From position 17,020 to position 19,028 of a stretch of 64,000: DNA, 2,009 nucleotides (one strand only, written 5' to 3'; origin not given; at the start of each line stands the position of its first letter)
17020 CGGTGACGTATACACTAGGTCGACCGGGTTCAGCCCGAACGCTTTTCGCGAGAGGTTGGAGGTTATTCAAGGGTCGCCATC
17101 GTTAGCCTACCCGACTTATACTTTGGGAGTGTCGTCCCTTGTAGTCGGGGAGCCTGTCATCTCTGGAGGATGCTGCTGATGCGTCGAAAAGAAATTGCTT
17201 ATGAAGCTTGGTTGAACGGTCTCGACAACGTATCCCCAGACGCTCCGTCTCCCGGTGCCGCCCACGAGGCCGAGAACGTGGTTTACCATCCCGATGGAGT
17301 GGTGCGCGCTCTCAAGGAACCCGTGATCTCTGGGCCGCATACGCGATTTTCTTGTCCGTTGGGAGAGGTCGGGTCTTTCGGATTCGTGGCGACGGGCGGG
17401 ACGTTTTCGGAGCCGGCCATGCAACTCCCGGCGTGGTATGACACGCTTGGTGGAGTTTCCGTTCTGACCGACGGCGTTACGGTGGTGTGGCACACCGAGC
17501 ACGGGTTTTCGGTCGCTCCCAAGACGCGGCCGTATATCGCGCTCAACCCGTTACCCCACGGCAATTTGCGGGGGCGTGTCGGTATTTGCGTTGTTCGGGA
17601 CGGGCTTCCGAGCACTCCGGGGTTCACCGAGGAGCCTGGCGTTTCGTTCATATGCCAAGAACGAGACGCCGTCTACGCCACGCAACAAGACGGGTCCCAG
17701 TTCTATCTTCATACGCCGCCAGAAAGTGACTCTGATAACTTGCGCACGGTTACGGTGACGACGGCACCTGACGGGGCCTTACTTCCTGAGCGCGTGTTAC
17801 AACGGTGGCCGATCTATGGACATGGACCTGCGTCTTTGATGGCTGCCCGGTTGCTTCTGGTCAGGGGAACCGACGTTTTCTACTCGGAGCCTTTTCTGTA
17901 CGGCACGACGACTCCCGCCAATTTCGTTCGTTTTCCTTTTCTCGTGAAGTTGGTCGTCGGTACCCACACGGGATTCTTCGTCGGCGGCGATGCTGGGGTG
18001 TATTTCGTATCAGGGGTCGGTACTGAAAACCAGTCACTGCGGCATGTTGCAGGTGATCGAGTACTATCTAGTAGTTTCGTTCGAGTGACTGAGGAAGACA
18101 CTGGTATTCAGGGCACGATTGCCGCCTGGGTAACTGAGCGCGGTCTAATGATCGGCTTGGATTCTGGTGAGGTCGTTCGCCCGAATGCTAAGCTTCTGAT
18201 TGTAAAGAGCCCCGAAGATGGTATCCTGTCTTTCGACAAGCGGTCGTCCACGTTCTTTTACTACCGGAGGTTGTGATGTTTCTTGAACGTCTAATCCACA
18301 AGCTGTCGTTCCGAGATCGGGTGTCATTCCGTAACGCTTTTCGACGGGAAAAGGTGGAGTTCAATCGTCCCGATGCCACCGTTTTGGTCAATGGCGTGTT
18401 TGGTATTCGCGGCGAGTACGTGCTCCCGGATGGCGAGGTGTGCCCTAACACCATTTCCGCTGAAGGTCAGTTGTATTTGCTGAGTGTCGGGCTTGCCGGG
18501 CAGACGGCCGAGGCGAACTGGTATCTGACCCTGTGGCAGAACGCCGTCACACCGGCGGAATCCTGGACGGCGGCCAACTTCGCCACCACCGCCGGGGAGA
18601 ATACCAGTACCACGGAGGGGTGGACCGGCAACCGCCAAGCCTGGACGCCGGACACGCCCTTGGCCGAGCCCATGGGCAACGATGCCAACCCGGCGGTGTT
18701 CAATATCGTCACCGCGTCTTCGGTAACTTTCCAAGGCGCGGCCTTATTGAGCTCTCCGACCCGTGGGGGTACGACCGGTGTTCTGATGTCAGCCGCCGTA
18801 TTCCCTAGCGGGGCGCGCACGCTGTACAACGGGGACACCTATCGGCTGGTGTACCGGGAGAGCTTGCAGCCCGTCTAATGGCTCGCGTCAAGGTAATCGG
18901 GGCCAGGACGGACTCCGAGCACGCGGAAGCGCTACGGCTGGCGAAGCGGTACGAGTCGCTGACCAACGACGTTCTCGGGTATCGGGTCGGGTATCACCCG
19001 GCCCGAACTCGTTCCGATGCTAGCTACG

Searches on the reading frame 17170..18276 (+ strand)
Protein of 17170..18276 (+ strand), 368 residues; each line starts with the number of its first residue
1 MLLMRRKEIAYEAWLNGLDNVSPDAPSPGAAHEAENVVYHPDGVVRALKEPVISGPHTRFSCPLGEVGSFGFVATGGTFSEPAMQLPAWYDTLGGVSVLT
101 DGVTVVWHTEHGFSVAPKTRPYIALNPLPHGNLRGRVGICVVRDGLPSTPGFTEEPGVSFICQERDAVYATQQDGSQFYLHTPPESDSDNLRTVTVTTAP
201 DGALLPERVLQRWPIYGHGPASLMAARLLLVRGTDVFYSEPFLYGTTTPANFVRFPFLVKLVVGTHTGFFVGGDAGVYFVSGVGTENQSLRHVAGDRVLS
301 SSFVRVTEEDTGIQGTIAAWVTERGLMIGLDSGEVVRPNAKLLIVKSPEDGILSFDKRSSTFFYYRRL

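Call 11: search_protein_families(library=phrogs, proteins=[window:17170-18276:+], max_evalue=0.001)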
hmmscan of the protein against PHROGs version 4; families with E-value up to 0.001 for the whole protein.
window:17170-18276:+ (368 aa): 1 family
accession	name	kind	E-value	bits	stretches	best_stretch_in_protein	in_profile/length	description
phrog_8040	-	connector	7.1e-17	62.4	1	167-360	195-390/396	head closure Hc3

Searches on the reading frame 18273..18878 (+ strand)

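Call 11: search_protein_families(library=phrogs, proteins=[window:18273-18878:+], max_evalue=0.001)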
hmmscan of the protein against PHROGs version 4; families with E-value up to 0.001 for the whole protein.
window:18273-18878:+ (201 aa): 1 family
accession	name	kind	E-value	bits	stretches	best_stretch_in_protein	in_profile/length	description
phrog_8123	-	unknown function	3.6e-36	125.6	1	46-195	33-187/192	-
